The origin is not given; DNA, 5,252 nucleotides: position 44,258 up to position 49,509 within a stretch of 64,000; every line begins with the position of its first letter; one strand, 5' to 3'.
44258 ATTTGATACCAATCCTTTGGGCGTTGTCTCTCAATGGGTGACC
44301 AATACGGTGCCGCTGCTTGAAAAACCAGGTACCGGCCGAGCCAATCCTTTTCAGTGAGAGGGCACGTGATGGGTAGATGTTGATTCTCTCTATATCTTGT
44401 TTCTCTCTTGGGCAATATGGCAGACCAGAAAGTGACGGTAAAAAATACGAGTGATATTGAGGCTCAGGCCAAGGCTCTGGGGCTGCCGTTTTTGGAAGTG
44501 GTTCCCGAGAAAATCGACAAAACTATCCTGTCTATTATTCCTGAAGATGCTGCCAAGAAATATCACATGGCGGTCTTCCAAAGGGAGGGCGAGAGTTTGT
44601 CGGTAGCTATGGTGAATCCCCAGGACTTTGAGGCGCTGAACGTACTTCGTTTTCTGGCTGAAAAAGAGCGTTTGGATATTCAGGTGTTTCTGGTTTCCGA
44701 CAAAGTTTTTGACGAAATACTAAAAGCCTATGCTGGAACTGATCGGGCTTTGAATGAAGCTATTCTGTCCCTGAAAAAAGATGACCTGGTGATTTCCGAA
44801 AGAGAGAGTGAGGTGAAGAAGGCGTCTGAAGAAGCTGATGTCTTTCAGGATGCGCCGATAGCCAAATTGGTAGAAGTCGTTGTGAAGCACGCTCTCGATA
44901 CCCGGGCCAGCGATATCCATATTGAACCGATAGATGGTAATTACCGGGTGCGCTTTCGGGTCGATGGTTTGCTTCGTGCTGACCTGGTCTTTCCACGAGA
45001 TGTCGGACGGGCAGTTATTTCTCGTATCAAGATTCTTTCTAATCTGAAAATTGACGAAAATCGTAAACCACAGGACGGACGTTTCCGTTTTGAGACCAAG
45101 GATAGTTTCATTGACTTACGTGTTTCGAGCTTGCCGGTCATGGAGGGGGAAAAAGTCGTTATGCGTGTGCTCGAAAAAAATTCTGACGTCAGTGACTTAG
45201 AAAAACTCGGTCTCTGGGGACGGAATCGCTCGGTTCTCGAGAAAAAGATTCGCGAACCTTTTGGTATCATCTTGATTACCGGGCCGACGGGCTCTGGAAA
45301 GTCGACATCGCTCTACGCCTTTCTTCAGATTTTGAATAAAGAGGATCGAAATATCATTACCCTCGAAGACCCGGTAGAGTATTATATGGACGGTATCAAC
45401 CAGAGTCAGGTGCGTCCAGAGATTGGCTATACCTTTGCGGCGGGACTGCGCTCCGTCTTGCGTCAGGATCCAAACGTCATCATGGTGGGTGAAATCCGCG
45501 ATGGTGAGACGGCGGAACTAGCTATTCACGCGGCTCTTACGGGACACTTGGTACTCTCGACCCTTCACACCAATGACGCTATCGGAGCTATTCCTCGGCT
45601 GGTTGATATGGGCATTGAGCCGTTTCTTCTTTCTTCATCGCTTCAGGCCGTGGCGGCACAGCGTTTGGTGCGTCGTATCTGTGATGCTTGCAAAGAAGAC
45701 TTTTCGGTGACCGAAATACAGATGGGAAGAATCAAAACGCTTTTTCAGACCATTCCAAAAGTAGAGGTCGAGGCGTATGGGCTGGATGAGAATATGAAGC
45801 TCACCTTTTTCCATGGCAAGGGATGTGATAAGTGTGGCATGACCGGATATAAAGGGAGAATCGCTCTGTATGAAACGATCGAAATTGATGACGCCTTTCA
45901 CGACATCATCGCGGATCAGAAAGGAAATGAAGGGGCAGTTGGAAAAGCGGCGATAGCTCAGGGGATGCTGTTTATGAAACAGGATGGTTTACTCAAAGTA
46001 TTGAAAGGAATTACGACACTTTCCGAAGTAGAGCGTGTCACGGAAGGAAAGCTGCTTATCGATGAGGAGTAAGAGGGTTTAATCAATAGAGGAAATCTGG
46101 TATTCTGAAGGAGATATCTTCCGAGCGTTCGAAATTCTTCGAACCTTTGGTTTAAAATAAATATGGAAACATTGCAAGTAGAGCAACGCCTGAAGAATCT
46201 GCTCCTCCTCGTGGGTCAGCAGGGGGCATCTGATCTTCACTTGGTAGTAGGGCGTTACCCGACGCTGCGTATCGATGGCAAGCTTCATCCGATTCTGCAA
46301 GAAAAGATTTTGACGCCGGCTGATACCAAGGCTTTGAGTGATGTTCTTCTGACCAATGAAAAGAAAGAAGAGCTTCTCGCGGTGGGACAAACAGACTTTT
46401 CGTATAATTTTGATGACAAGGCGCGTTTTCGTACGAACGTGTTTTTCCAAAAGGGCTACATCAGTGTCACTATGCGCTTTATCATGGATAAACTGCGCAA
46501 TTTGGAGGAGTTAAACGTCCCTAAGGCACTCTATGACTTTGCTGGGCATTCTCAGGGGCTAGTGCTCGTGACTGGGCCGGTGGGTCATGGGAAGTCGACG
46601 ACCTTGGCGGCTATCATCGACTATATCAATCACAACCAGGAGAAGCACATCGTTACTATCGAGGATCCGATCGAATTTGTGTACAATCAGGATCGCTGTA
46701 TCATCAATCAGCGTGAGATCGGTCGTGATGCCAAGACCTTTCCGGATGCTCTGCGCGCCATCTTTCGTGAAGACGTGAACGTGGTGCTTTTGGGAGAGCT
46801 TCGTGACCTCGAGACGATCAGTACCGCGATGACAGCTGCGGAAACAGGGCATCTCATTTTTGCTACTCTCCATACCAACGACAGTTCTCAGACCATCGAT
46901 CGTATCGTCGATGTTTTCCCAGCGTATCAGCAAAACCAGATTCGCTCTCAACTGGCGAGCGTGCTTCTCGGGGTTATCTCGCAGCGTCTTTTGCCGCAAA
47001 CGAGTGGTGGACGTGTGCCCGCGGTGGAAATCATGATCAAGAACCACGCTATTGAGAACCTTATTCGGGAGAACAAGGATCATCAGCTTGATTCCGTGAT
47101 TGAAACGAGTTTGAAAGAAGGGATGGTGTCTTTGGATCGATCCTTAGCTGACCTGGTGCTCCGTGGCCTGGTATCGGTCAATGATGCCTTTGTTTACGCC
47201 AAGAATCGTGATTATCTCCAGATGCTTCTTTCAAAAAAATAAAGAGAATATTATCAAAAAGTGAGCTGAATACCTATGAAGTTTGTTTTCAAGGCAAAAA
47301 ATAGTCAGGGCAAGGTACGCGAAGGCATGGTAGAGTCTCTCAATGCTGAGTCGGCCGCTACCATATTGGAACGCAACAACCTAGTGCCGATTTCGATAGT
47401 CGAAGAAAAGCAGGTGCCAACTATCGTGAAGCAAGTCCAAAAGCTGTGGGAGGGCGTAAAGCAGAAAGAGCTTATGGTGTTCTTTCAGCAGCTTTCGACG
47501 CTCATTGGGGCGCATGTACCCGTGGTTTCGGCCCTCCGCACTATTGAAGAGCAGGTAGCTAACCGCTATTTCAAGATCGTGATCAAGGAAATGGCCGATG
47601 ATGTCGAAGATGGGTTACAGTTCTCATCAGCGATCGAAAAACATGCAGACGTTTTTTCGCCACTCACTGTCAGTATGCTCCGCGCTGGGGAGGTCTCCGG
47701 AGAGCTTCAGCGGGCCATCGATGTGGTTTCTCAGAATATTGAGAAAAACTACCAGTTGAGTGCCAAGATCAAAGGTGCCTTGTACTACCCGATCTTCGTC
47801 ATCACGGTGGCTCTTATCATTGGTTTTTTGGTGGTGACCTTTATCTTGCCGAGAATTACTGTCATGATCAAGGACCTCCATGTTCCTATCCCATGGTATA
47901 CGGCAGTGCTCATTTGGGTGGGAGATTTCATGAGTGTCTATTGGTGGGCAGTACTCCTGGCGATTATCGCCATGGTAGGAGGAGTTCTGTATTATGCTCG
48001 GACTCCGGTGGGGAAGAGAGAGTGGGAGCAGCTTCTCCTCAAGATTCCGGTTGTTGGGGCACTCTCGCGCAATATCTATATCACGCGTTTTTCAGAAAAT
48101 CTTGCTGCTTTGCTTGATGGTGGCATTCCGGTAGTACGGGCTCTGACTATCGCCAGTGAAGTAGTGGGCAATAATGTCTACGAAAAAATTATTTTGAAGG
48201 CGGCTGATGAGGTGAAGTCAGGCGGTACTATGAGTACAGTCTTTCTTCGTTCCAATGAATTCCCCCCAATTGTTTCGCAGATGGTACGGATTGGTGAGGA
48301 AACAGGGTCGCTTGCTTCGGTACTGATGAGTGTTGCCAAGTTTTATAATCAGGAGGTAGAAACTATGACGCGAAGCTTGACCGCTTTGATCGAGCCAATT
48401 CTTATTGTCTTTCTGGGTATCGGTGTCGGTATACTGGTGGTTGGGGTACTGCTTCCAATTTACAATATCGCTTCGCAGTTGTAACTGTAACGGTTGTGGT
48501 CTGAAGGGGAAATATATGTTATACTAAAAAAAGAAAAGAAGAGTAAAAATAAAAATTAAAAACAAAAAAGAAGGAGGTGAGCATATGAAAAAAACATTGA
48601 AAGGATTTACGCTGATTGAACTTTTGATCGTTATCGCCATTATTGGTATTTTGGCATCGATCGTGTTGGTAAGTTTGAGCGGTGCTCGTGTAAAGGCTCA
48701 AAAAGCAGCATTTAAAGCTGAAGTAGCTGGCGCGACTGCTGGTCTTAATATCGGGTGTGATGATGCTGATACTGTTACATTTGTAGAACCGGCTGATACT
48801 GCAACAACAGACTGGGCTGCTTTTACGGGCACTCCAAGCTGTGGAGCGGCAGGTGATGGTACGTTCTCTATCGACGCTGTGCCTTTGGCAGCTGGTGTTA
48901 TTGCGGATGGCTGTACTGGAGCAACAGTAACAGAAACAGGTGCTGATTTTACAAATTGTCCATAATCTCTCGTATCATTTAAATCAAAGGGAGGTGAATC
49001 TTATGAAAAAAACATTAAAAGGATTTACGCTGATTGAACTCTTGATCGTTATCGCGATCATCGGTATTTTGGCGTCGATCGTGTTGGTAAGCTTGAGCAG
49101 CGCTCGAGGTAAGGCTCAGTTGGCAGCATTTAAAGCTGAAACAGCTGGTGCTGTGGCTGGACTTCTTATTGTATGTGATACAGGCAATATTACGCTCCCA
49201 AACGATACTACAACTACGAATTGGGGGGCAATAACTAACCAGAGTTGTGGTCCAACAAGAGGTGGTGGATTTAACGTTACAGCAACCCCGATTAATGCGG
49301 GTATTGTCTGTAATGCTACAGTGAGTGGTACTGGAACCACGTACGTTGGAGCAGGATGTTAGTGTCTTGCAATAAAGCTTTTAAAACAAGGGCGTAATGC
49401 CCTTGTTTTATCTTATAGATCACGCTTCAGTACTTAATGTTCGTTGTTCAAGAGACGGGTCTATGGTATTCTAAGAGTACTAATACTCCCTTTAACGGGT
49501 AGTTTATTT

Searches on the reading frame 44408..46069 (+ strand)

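Call 7: search_protein_families(library=pfam, proteins=[window:44408-46069:+], max_evalue=0.001)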
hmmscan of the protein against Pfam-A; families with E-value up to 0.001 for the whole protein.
window:44408-46069:+ (554 aa): 7 families
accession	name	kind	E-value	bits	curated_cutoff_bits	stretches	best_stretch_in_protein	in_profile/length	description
PF00437.27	T2SSE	-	3.1e-128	428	24.9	1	147-543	4-370/370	Type II/IV secretion system protein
PF05157.20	MshEN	-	5.7e-14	52.3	23.1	1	24-114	1-89/90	MshEN domain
PF13476.12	AAA_23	-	5.3e-05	24.4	27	1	285-313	19-47/201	AAA domain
PF13555.12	AAA_29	-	0.00023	21.3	27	1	286-310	23-47/61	P-loop containing region of AAA domain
PF13401.12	AAA_22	-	0.00027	21.7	27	1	286-324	6-44/130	AAA domain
PF13191.12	AAA_16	-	0.00058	20.8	32.6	0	283-333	23-64/167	AAA ATPase domain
PF00005.33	ABC_tran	-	0.00065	20.7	25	0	287-345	13-67/137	ABC transporter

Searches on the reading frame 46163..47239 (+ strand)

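Call 7: search_protein_families(library=pfam, proteins=[window:46163-47239:+], max_evalue=0.001)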
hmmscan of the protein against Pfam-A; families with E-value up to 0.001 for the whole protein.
window:46163-47239:+ (359 aa): 1 family
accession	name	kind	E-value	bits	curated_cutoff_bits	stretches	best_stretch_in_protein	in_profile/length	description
PF00437.27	T2SSE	-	6.8e-42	143.9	24.9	1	6-279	8-280/370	Type II/IV secretion system protein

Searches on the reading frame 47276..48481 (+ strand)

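Call 6: search_protein_families(library=pfam, proteins=[window:47276-48481:+], max_evalue=0.001)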
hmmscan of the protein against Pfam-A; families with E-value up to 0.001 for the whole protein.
window:47276-48481:+ (402 aa): 3 families
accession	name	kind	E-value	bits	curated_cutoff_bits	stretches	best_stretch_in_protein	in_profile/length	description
PF00482.28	T2SSF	-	1.9e-60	202.7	25.2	2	272-394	1-125/125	Type II secretion system (T2SS), protein F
PF20990.2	DUF2207_C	-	0.0004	20.6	33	1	89-253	72-203/247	Predicted membrane protein (DUF2207) C-terminal domain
PF17763.6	Asparaginase_C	-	0.00092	19.6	34.6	0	271-321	40-90/114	Glutaminase/Asparaginase C-terminal domain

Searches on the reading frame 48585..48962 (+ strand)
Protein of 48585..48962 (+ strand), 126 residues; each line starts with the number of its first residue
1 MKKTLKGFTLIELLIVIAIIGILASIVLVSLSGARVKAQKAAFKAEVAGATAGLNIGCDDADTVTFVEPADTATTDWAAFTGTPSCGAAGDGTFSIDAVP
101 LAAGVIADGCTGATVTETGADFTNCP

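Call 6: search_protein_families(library=pfam, proteins=[window:48585-48962:+], max_evalue=0.001)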
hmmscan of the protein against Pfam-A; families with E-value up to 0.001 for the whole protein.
window:48585-48962:+ (126 aa): 1 family
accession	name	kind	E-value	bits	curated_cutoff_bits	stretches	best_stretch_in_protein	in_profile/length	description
PF07963.17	N_methyl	-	6.4e-09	35.5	21.2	1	6-28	5-27/27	Prokaryotic N-terminal methylation motif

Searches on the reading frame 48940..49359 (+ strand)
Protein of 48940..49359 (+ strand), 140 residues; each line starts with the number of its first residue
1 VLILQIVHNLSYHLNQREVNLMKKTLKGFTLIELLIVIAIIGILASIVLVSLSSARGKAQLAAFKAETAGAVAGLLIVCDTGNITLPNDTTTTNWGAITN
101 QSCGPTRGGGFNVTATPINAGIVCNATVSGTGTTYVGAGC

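Call 6: search_protein_families(library=pfam, proteins=[window:48940-49359:+], max_evalue=0.001)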
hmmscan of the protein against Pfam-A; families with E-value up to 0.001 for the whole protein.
window:48940-49359:+ (140 aa): 1 family
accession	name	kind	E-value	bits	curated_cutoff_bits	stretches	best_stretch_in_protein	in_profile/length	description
PF07963.17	N_methyl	-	6.8e-09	35.4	21.2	1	27-49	5-27/27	Prokaryotic N-terminal methylation motif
